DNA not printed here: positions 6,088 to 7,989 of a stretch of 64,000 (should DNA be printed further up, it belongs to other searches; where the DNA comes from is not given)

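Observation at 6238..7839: Divergent ClpX paralogue with a novel acidic N-terminal domain and a degenerate IGF loop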

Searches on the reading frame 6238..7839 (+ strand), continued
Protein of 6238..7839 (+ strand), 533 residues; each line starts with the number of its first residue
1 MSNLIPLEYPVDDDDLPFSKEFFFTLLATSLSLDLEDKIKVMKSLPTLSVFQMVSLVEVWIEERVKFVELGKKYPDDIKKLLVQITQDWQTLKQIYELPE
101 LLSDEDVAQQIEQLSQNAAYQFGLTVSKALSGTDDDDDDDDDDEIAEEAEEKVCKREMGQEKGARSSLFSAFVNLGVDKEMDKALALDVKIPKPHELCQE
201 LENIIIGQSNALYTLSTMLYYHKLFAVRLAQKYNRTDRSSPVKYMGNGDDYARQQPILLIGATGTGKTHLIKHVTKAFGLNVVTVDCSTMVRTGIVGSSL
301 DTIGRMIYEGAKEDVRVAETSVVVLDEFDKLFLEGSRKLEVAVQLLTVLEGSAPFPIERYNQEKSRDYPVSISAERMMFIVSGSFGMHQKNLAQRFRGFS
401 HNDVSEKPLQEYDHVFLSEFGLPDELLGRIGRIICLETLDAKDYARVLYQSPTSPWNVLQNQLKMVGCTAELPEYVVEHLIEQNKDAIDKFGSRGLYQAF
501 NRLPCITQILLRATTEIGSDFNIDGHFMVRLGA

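Call 98: find_homologous_proteins(query=L094:1324-2637:+, max_evalue=1e-50)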
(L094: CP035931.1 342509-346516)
Query L094:1324-2637:+ (437 aa): 8000 proteins with E <= 1e-50 among 8000 candidates; the best 120 are listed.
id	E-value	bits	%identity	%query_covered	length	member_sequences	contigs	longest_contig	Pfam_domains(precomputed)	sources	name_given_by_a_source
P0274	2.5e-259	878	92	100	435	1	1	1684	PF07724.21,PF06689.20,PF00004.36,PF13401.13,PF07728.21,PF01078.28,PF10431.16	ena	-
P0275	3.8e-259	877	92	100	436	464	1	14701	PF07724.21,PF06689.20,PF00004.36,PF13401.13,PF07728.21,PF01078.28,PF10431.16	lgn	-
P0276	3.9e-257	871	91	100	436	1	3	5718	PF07724.21,PF06689.20,PF00004.36,PF13401.13,PF07728.21,PF01078.28,PF10431.16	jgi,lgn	jgi:ATP-dependent Clp protease ATP-binding subunit ClpX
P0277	1.0e-256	869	91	100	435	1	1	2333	PF07724.21,PF06689.20,PF00004.36,PF13401.13,PF07728.21,PF01078.28,PF10431.16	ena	-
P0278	1.8e-256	869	91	100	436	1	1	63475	PF07724.21,PF06689.20,PF00004.36,PF13401.13,PF07728.21,PF01078.28,PF10431.16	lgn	-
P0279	2.0e-256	869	91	100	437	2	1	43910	PF07724.21,PF06689.20,PF00004.36,PF13401.13,PF07728.21,PF01078.28,PF10431.16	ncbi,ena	-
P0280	2.5e-256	868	91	100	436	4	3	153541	PF07724.21,PF06689.20,PF00004.36,PF13401.13,PF07728.21,PF01078.28,PF10431.16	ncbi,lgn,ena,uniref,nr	ncbi:ATP-dependent protease ATP-binding subunit ClpX [Acinetobacter sp. YH01022]|uniref:ATP-dependen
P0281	4.6e-256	867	90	100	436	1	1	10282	PF07724.21,PF06689.20,PF00004.36,PF13401.13,PF07728.21,PF01078.28,PF10431.16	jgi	jgi:ATP-dependent Clp protease ATP-binding subunit ClpX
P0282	4.8e-256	867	91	100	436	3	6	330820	PF07724.21,PF06689.20,PF00004.36,PF13401.13,PF07728.21,PF01078.28,PF10431.16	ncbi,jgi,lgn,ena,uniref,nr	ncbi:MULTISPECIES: ATP-dependent protease ATP-binding subunit ClpX [unclassified Acinetobacter]|jgi:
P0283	6.6e-256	867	91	100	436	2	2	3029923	PF07724.21,PF06689.20,PF00004.36,PF13401.13,PF07728.21,PF01078.28,PF10431.16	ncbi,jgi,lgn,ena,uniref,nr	ncbi:ATP-dependent protease ATP-binding subunit ClpX [Acinetobacter sp. A1-4-2]|uniref:ATP-dependent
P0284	6.7e-256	867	91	100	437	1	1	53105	PF07724.21,PF06689.20,PF00004.36,PF13401.13,PF07728.21,PF01078.28,PF10431.16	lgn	-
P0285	7.3e-256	867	92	100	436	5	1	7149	PF07724.21,PF06689.20,PF00004.36,PF13401.13,PF07728.21,PF01078.28,PF10431.16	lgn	-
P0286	9.1e-256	866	91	100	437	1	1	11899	PF07724.21,PF06689.20,PF00004.36,PF13401.13,PF07728.21,PF01078.28,PF10431.16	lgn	-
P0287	1.3e-255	866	90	100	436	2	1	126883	PF07724.21,PF06689.20,PF00004.36,PF13401.13,PF07728.21,PF01078.28,PF10431.16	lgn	-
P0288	1.3e-255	866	90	100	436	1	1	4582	PF07724.21,PF06689.20,PF00004.36,PF13401.13,PF07728.21,PF01078.28,PF10431.16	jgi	jgi:ATP-dependent Clp protease ATP-binding subunit ClpX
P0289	1.5e-255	866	90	100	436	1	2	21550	PF07724.21,PF06689.20,PF00004.36,PF13401.13,PF07728.21,PF01078.28,PF10431.16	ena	-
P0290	2.1e-255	865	90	100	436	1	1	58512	PF07724.21,PF06689.20,PF00004.36,PF13401.13,PF07728.21,PF01078.28,PF10431.16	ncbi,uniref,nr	ncbi:ATP-dependent Clp protease ATP-binding subunit ClpX [Acinetobacter bereziniae]|uniref:ATP-depen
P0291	2.1e-255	865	91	100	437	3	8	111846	PF07724.21,PF06689.20,PF00004.36,PF13401.13,PF07728.21,PF01078.28,PF10431.16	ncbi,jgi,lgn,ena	-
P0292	3.5e-255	864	90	100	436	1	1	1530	PF07724.21,PF06689.20,PF00004.36,PF13401.13,PF07728.21,PF01078.28,PF10431.16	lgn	-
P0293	4.6e-255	864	90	100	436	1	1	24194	PF07724.21,PF06689.20,PF00004.36,PF13401.13,PF07728.21,PF01078.28,PF10431.16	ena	-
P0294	5.8e-255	864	90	100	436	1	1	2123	PF07724.21,PF06689.20,PF00004.36,PF13401.13,PF07728.21,PF01078.28,PF10431.16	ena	-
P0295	6.2e-255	864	90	100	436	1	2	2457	PF07724.21,PF06689.20,PF00004.36,PF13401.13,PF07728.21,PF01078.28,PF10431.16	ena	-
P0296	8.2e-255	863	90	100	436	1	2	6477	PF07724.21,PF06689.20,PF00004.36,PF13401.13,PF07728.21,PF01078.28,PF10431.16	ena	-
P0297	9.2e-255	863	90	100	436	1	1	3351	PF07724.21,PF06689.20,PF00004.36,PF13401.13,PF07728.21,PF01078.28,PF10431.16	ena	-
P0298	9.5e-255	863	90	100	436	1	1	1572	PF07724.21,PF06689.20,PF00004.36,PF13401.13,PF07728.21,PF01078.28,PF10431.16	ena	-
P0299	9.6e-255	863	90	100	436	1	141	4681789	PF07724.21,PF06689.20,PF00004.36,PF13401.13,PF07728.21,PF01078.28,PF10431.16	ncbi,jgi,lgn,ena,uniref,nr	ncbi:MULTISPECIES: ATP-dependent Clp protease ATP-binding subunit ClpX [Acinetobacter]|jgi:ATP-depen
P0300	1.2e-254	863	90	100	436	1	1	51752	PF07724.21,PF06689.20,PF00004.36,PF13401.13,PF07728.21,PF01078.28,PF10431.16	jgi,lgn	jgi:ATP-dependent Clp protease ATP-binding subunit ClpX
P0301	1.2e-254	863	90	100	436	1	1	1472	PF07724.21,PF06689.20,PF00004.36,PF13401.13,PF07728.21,PF01078.28,PF10431.16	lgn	-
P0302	1.2e-254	863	90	100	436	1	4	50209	PF07724.21,PF06689.20,PF00004.36,PF13401.13,PF07728.21,PF01078.28,PF10431.16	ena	-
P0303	1.6e-254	862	90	100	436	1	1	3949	PF07724.21,PF06689.20,PF00004.36,PF13401.13,PF07728.21,PF01078.28,PF10431.16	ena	-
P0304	1.7e-254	862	91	100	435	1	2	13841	PF07724.21,PF06689.20,PF00004.36,PF13401.13,PF05496.19,PF07728.21,PF01078.28,PF10431.16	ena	-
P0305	1.7e-254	862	90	100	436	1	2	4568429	PF07724.21,PF06689.20,PF00004.36,PF13401.13,PF05496.19,PF07728.21,PF01078.28,PF10431.16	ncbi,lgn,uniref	ncbi:ATP-dependent Clp protease ATP-binding subunit ClpX [Acinetobacter bereziniae]|uniref:ATP-depen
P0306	2.0e-254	862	90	100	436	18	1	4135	PF07724.21,PF06689.20,PF00004.36,PF13401.13,PF07728.21,PF01078.28,PF10431.16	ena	-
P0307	2.1e-254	862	90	100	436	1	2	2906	PF07724.21,PF06689.20,PF00004.36,PF13401.13,PF07728.21,PF01078.28,PF10431.16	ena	-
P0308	2.3e-254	862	90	100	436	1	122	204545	PF07724.21,PF06689.20,PF00004.36,PF13401.13,PF07728.21,PF01078.28,PF10431.16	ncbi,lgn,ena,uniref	ncbi:ATP-dependent Clp protease ATP-binding subunit ClpX [Acinetobacter sp. TY1]|uniref:ATP-dependen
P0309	2.4e-254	862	90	100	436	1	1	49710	PF07724.21,PF06689.20,PF00004.36,PF13401.13,PF07728.21,PF01078.28,PF10431.16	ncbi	ncbi:MAG: ATP-dependent Clp protease ATP-binding subunit ClpX [Acinetobacter sp.]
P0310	2.5e-254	862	90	100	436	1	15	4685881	PF07724.21,PF06689.20,PF00004.36,PF13401.13,PF07728.21,PF01078.28,PF10431.16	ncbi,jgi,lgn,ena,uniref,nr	ncbi:ATP-dependent Clp protease ATP-binding subunit ClpX [Acinetobacter bereziniae]|uniref:ATP-depen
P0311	2.6e-254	862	90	100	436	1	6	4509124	PF07724.21,PF06689.20,PF00004.36,PF13401.13,PF05496.19,PF07728.21,PF01078.28,PF10431.16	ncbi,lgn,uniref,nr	ncbi:ATP-dependent Clp protease ATP-binding subunit ClpX [Acinetobacter bereziniae]|uniref:ATP-depen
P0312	2.6e-254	862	90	100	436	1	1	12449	PF07724.21,PF06689.20,PF00004.36,PF13401.13,PF07728.21,PF01078.28,PF10431.16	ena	-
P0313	2.8e-254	861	91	100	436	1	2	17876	PF07724.21,PF06689.20,PF00004.36,PF13401.13,PF07728.21,PF01078.28,PF10431.16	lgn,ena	-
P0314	3.2e-254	861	90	100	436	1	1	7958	PF07724.21,PF06689.20,PF00004.36,PF13401.13,PF07728.21,PF01078.28,PF10431.16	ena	-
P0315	3.4e-254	861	90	100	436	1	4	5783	PF07724.21,PF06689.20,PF00004.36,PF13401.13,PF07728.21,PF01078.28,PF10431.16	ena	-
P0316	3.4e-254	861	90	100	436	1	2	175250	PF07724.21,PF06689.20,PF00004.36,PF13401.13,PF07728.21,PF01078.28,PF10431.16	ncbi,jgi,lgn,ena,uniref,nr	ncbi:ATP-dependent Clp protease ATP-binding subunit ClpX [Acinetobacter sp.]|jgi:ATP-dependent Clp p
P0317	3.4e-254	861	90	100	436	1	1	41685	PF07724.21,PF06689.20,PF00004.36,PF13401.13,PF07728.21,PF01078.28,PF10431.16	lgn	-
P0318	3.4e-254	861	90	100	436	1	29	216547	PF07724.21,PF06689.20,PF00004.36,PF13401.13,PF07728.21,PF01078.28,PF10431.16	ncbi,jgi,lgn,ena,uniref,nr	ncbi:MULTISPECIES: ATP-dependent Clp protease ATP-binding subunit ClpX [Acinetobacter]|uniref:ATP-de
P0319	4.1e-254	861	90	100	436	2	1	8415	PF07724.21,PF06689.20,PF00004.36,PF13401.13,PF07728.21,PF01078.28,PF10431.16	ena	-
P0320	4.4e-254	861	89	100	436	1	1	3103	PF07724.21,PF06689.20,PF00004.36,PF13401.13,PF07728.21,PF01078.28,PF10431.16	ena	-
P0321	4.4e-254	861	90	100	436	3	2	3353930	PF07724.21,PF06689.20,PF00004.36,PF13401.13,PF05496.19,PF07728.21,PF01078.28,PF10431.16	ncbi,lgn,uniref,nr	ncbi:ATP-dependent protease ATP-binding subunit ClpX [Acinetobacter defluvii]|uniref:ATP-dependent C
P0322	4.8e-254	861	90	100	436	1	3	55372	PF07724.21,PF06689.20,PF00004.36,PF13401.13,PF07728.21,PF01078.28,PF10431.16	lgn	-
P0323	5.2e-254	861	90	100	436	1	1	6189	PF07724.21,PF06689.20,PF00004.36,PF13401.13,PF07728.21,PF01078.28,PF10431.16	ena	-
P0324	5.3e-254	861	90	100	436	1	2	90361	PF07724.21,PF06689.20,PF00004.36,PF13401.13,PF07728.21,PF01078.28,PF10431.16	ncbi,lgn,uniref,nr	ncbi:ATP-dependent Clp protease ATP-binding subunit ClpX [Acinetobacter bereziniae]|uniref:ATP-depen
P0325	6.0e-254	860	90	100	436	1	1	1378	PF07724.21,PF06689.20,PF00004.36,PF13401.13,PF05496.19,PF07728.21,PF01078.28,PF10431.16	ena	-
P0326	6.1e-254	860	90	100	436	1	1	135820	PF07724.21,PF06689.20,PF00004.36,PF13401.13,PF07728.21,PF01078.28,PF10431.16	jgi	-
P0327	6.7e-254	860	90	100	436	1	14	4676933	PF07724.21,PF06689.20,PF00004.36,PF13401.13,PF07728.21,PF01078.28,PF10431.16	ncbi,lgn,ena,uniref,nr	ncbi:MAG: ATP-dependent Clp protease ATP-binding subunit ClpX [Pseudomonadota bacterium]|uniref:ATP-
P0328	6.8e-254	860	90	100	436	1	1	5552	PF07724.21,PF06689.20,PF00004.36,PF13401.13,PF07728.21,PF01078.28,PF10431.16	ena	-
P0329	7.5e-254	860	89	100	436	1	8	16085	PF07724.21,PF06689.20,PF00004.36,PF13401.13,PF07728.21,PF01078.28,PF10431.16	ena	-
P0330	8.1e-254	860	90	100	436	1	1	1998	PF07724.21,PF06689.20,PF00004.36,PF13401.13,PF07728.21,PF01078.28,PF10431.16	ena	-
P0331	8.1e-254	860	90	100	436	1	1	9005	PF07724.21,PF06689.20,PF00004.36,PF13401.13,PF07728.21,PF01078.28,PF10431.16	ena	-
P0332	9.0e-254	860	89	100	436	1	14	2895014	PF07724.21,PF06689.20,PF00004.36,PF13401.13,PF07728.21,PF01078.28,PF10431.16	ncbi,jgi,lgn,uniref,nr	ncbi:ATP-dependent Clp protease ATP-binding subunit ClpX [Acinetobacter bereziniae LMG 1003 = CIP 70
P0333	9.9e-254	860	90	100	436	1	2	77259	PF07724.21,PF06689.20,PF00004.36,PF13401.13,PF07728.21,PF01078.28,PF10431.16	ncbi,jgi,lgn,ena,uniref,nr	ncbi:ATP-dependent Clp protease ATP-binding subunit ClpX [Acinetobacter sp. Root1280]|uniref:ATP-dep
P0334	1.0e-253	860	90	100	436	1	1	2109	PF07724.21,PF06689.20,PF00004.36,PF13401.13,PF07728.21,PF01078.28,PF10431.16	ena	-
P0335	1.0e-253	860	89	100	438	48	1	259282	PF07724.21,PF06689.20,PF00004.36,PF13401.13,PF07728.21,PF01078.28,PF10431.16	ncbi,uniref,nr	ncbi:ATP-dependent Clp protease, ATP-binding subunit ClpX [Acinetobacter sp. 1294596]|uniref:ATP-dep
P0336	1.0e-253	860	90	100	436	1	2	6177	PF07724.21,PF06689.20,PF00004.36,PF13401.13,PF07728.21,PF01078.28,PF10431.16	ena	-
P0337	1.1e-253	860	89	100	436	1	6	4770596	PF07724.21,PF06689.20,PF00004.36,PF13401.13,PF07728.21,PF01078.28,PF10431.16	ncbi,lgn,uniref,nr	ncbi:ATP-dependent Clp protease ATP-binding subunit ClpX [Acinetobacter sp. TAC-1]|uniref:ATP-depend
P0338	1.1e-253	860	90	100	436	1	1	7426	PF07724.21,PF06689.20,PF00004.36,PF13401.13,PF07728.21,PF01078.28,PF10431.16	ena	-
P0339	1.1e-253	859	89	100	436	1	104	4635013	PF07724.21,PF06689.20,PF00004.36,PF13401.13,PF07728.21,PF01078.28,PF10431.16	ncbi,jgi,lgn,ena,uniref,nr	ncbi:ATP-dependent Clp protease ATP-binding subunit ClpX [Acinetobacter guillouiae]|jgi:ATP-dependen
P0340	1.1e-253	859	90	100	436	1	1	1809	PF07724.21,PF06689.20,PF00004.36,PF13401.13,PF07728.21,PF01078.28,PF10431.16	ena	-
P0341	1.2e-253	859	90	100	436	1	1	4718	PF07724.21,PF06689.20,PF00004.36,PF13401.13,PF07728.21,PF01078.28,PF10431.16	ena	-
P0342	1.2e-253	859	90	100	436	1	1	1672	PF07724.21,PF06689.20,PF00004.36,PF13401.13,PF07728.21,PF01078.28,PF10431.16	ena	-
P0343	1.2e-253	859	90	100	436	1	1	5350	PF07724.21,PF06689.20,PF00004.36,PF13401.13,PF07728.21,PF01078.28,PF10431.16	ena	-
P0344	1.3e-253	859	89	100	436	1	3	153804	PF07724.21,PF06689.20,PF00004.36,PF13401.13,PF07728.21,PF01078.28,PF10431.16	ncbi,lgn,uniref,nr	ncbi:ATP-dependent Clp protease ATP-binding subunit ClpX [Acinetobacter bereziniae]|uniref:ATP-depen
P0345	1.3e-253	859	89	100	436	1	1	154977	PF07724.21,PF06689.20,PF00004.36,PF13401.13,PF07728.21,PF01078.28,PF10431.16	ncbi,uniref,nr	ncbi:ATP-dependent Clp protease ATP-binding subunit ClpX [Acinetobacter bereziniae]|uniref:ATP-depen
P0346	1.5e-253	859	89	100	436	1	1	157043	PF07724.21,PF06689.20,PF00004.36,PF13401.13,PF07728.21,PF01078.28,PF10431.16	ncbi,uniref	ncbi:ATP-dependent Clp protease ATP-binding subunit ClpX [Acinetobacter bereziniae]|uniref:ATP-depen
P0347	1.6e-253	859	89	100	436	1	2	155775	PF07724.21,PF06689.20,PF00004.36,PF13401.13,PF07728.21,PF01078.28,PF10431.16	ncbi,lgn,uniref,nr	ncbi:ATP-dependent Clp protease ATP-binding subunit ClpX [Acinetobacter nematophilus]|uniref:ATP-dep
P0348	1.6e-253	859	89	100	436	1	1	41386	PF07724.21,PF06689.20,PF00004.36,PF13401.13,PF07728.21,PF01078.28,PF10431.16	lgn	-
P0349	1.6e-253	859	89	100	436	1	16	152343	PF07724.21,PF06689.20,PF00004.36,PF13401.13,PF05496.19,PF07728.21,PF01078.28,PF10431.16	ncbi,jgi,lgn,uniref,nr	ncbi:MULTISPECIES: ATP-dependent Clp protease ATP-binding subunit ClpX [unclassified Acinetobacter]|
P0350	1.9e-253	859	89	100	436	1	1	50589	PF07724.21,PF06689.20,PF00004.36,PF13401.13,PF05496.19,PF07728.21,PF01078.28,PF10431.16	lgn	-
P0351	2.2e-253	859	89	100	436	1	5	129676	PF07724.21,PF06689.20,PF00004.36,PF13401.13,PF07728.21,PF01078.28,PF10431.16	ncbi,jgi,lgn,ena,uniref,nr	ncbi:ATP-dependent Clp protease ATP-binding subunit ClpX [Acinetobacter guillouiae]|uniref:ATP-depen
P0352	2.4e-253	858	89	100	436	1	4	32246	PF07724.21,PF06689.20,PF00004.36,PF13401.13,PF07728.21,PF01078.28,PF10431.16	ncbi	ncbi:MAG: ATP-dependent Clp protease ATP-binding subunit ClpX [Acinetobacter sp.]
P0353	2.7e-253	858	90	100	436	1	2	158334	PF07724.21,PF06689.20,PF00004.36,PF13401.13,PF07728.21,PF01078.28,PF10431.16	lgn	-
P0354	2.7e-253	858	89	100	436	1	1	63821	PF07724.21,PF06689.20,PF00004.36,PF13401.13,PF07728.21,PF01078.28,PF10431.16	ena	-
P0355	2.9e-253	858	89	100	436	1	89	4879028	PF07724.21,PF06689.20,PF00004.36,PF13401.13,PF07728.21,PF01078.28,PF10431.16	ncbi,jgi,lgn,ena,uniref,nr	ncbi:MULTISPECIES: ATP-dependent Clp protease ATP-binding subunit ClpX [Acinetobacter]|jgi:ATP-depen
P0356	3.0e-253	858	89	100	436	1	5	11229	PF07724.21,PF06689.20,PF00004.36,PF13401.13,PF07728.21,PF01078.28,PF10431.16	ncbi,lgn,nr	ncbi:MAG: ATP-dependent Clp protease ATP-binding subunit ClpX [Acinetobacter sp.]|nr:ATP-dependent C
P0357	3.0e-253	858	90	100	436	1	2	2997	PF07724.21,PF06689.20,PF00004.36,PF13401.13,PF07728.21,PF01078.28,PF10431.16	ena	-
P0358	3.0e-253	858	89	100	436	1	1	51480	PF07724.21,PF06689.20,PF00004.36,PF13401.13,PF07728.21,PF01078.28,PF10431.16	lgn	-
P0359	3.3e-253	858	89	100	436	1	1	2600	PF07724.21,PF06689.20,PF00004.36,PF13401.13,PF07728.21,PF01078.28,PF10431.16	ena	-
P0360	3.3e-253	858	89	100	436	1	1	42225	PF07724.21,PF06689.20,PF00004.36,PF13401.13,PF14532.13,PF07728.21,PF01078.28,PF10431.16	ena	-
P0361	3.3e-253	858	90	100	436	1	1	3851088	PF07724.21,PF06689.20,PF00004.36,PF13401.13,PF05496.19,PF07728.21,PF01078.28,PF10431.16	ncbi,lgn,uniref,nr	ncbi:ATP-dependent Clp protease ATP-binding subunit ClpX [Acinetobacter wuhouensis]|uniref:ATP-depen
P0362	3.8e-253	858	90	100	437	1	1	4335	PF07724.21,PF06689.20,PF00004.36,PF13401.13,PF07728.21,PF01078.28,PF10431.16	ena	-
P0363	3.9e-253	858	89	100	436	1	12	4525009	PF07724.21,PF06689.20,PF00004.36,PF13401.13,PF07728.21,PF01078.28,PF10431.16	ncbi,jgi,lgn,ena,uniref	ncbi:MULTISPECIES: ATP-dependent Clp protease ATP-binding subunit ClpX [unclassified Acinetobacter]|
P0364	4.0e-253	858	89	100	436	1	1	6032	PF07724.21,PF06689.20,PF00004.36,PF13401.13,PF07728.21,PF01078.28,PF10431.16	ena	-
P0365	4.0e-253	858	90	100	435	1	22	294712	PF07724.21,PF06689.20,PF00004.36,PF13401.13,PF05496.19,PF07728.21,PF01078.28,PF10431.16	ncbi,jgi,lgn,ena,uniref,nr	ncbi:ATP-dependent Clp protease ATP-binding subunit ClpX [Acinetobacter gerneri]|jgi:ATP-dependent C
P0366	4.1e-253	858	89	100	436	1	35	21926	PF07724.21,PF06689.20,PF00004.36,PF13401.13,PF07728.21,PF01078.28,PF10431.16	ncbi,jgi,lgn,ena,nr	ncbi:MAG TPA: ATP-dependent Clp protease ATP-binding subunit ClpX [Acinetobacter sp.]|jgi:ATP-depend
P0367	4.1e-253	858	89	100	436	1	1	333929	PF07724.21,PF06689.20,PF00004.36,PF13401.13,PF07728.21,PF01078.28,PF10431.16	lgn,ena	-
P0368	4.2e-253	858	90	100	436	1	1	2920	PF07724.21,PF06689.20,PF00004.36,PF13401.13,PF05496.19,PF07728.21,PF01078.28,PF10431.16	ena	-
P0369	4.2e-253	858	90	100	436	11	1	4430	PF07724.21,PF06689.20,PF00004.36,PF13401.13,PF07728.21,PF01078.28,PF10431.16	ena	-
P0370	4.4e-253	858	89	100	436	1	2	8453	PF07724.21,PF06689.20,PF00004.36,PF13401.13,PF07728.21,PF01078.28,PF10431.16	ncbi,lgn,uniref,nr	ncbi:MAG: ATP-dependent Clp protease ATP-binding subunit ClpX [Acinetobacter bereziniae]|uniref:ATP-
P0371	4.9e-253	857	89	100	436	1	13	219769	PF07724.21,PF06689.20,PF00004.36,PF13401.13,PF07728.21,PF01078.28,PF10431.16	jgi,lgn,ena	-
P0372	5.3e-253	857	89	100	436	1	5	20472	PF07724.21,PF06689.20,PF00004.36,PF13401.13,PF07728.21,PF01078.28,PF10431.16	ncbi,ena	-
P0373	5.4e-253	857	89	100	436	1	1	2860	PF07724.21,PF06689.20,PF00004.36,PF13401.13,PF07728.21,PF01078.28,PF10431.16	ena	-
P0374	5.6e-253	857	89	100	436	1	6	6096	PF07724.21,PF06689.20,PF00004.36,PF13401.13,PF07728.21,PF01078.28,PF10431.16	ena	-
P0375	5.8e-253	857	89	100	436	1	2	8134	PF07724.21,PF06689.20,PF00004.36,PF13401.13,PF07728.21,PF01078.28,PF10431.16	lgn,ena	-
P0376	6.2e-253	857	90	100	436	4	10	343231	PF07724.21,PF06689.20,PF00004.36,PF13401.13,PF05496.19,PF07728.21,PF01078.28,PF10431.16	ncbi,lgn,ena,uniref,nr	ncbi:ATP-dependent protease ATP-binding subunit ClpX [Acinetobacter sichuanensis]|uniref:ATP-depende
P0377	7.0e-253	857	89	100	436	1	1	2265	PF07724.21,PF06689.20,PF00004.36,PF13401.13,PF07728.21,PF01078.28,PF10431.16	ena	-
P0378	7.0e-253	857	89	100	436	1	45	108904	PF07724.21,PF06689.20,PF00004.36,PF13401.13,PF14532.13,PF07728.21,PF01078.28,PF10431.16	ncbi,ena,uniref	ncbi:ATP-dependent Clp protease ATP-binding subunit ClpX [Acinetobacter sp. ULE_I010]|uniref:ATP-dep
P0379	7.7e-253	857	89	100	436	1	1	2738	PF07724.21,PF06689.20,PF00004.36,PF13401.13,PF07728.21,PF01078.28,PF10431.16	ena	-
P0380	8.5e-253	857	89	100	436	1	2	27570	PF07724.21,PF06689.20,PF00004.36,PF13401.13,PF07728.21,PF01078.28,PF10431.16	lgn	-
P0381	9.7e-253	856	89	100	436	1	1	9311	PF07724.21,PF06689.20,PF00004.36,PF13401.13,PF07728.21,PF01078.28,PF10431.16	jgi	jgi:ATP-dependent Clp protease ATP-binding subunit ClpX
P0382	9.7e-253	856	89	100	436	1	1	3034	PF07724.21,PF06689.20,PF00004.36,PF13401.13,PF07728.21,PF01078.28,PF10431.16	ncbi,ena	-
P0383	9.8e-253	856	89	100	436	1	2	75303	PF07724.21,PF06689.20,PF00004.36,PF13401.13,PF07728.21,PF01078.28,PF10431.16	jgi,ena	jgi:ATP-dependent Clp protease ATP-binding subunit ClpX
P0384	9.8e-253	856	89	100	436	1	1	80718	PF07724.21,PF06689.20,PF00004.36,PF13401.13,PF07728.21,PF01078.28,PF10431.16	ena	-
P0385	9.8e-253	856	89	100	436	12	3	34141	PF07724.21,PF06689.20,PF00004.36,PF13401.13,PF07728.21,PF01078.28,PF10431.16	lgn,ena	-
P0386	9.9e-253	856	89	100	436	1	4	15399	PF07724.21,PF06689.20,PF00004.36,PF13401.13,PF07728.21,PF01078.28,PF10431.16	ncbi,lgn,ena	-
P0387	1.0e-252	856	89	100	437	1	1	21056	PF07724.21,PF06689.20,PF00004.36,PF13401.13,PF07728.21,PF01078.28,PF10431.16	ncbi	-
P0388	1.0e-252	856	89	100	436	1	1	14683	PF07724.21,PF06689.20,PF00004.36,PF13401.13,PF07728.21,PF01078.28,PF10431.16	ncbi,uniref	ncbi:ATP-dependent Clp protease ATP-binding subunit ClpX [Acinetobacter guillouiae]|uniref:ATP-depen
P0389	1.1e-252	856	89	100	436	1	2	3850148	PF07724.21,PF06689.20,PF00004.36,PF13401.13,PF07728.21,PF01078.28,PF10431.16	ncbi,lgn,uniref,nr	ncbi:ATP-dependent Clp protease ATP-binding subunit ClpX [Acinetobacter guillouiae]|uniref:ATP-depen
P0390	1.1e-252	856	89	100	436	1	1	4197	PF07724.21,PF06689.20,PF00004.36,PF13401.13,PF07728.21,PF01078.28,PF10431.16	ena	-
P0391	1.1e-252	856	89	100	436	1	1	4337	PF07724.21,PF06689.20,PF00004.36,PF13401.13,PF07728.21,PF01078.28,PF10431.16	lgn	-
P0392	1.3e-252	856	89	100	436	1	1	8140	PF07724.21,PF06689.20,PF00004.36,PF13401.13,PF07728.21,PF01078.28,PF10431.16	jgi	-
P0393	1.3e-252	856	89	100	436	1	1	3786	PF07724.21,PF06689.20,PF00004.36,PF13401.13,PF07728.21,PF01078.28,PF10431.16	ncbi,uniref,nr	ncbi:hypothetical protein CRE_23295 [Caenorhabditis remanei]|uniref:ClpX-type ZB domain-containing p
